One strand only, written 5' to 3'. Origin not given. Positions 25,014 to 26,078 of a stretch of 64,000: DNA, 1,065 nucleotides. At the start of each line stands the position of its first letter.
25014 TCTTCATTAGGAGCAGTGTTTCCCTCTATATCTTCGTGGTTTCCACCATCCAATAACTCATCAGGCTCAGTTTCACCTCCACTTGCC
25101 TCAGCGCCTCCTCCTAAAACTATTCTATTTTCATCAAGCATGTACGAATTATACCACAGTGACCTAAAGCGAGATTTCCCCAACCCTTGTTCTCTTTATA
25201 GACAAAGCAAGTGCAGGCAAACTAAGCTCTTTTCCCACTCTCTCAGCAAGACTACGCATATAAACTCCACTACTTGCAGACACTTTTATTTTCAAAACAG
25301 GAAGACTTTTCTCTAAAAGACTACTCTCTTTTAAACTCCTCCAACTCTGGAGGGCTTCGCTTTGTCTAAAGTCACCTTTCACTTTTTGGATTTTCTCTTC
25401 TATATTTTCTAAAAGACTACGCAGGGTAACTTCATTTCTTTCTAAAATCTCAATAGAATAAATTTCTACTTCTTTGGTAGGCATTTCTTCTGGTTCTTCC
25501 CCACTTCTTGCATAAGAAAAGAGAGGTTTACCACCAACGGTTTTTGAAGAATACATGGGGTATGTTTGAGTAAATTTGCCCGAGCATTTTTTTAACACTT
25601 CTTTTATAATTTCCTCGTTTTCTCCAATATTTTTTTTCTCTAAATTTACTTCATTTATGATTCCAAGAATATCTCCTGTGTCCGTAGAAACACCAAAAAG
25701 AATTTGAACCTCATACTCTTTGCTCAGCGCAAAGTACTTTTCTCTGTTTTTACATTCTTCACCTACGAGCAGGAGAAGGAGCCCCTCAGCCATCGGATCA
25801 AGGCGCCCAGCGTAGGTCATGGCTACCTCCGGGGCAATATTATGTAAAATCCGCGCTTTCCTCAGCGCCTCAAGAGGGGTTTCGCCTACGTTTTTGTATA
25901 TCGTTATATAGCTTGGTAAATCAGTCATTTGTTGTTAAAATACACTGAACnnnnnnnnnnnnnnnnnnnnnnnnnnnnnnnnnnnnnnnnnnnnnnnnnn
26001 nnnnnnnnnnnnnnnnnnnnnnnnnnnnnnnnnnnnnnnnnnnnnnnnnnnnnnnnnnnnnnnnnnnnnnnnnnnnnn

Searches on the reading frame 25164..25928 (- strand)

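Call 65: search_protein_families(library=pfam, proteins=[window:25164-25928:-], max_evalue=0.0001)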
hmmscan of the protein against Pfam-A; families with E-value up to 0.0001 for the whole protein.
window:25164-25928:- (254 aa): 1 family
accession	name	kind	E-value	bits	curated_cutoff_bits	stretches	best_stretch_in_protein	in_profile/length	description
PF01509.24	TruB_N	-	6.2e-30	105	27.3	1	38-167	10-135/149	TruB family pseudouridylate synthase (N terminal domain)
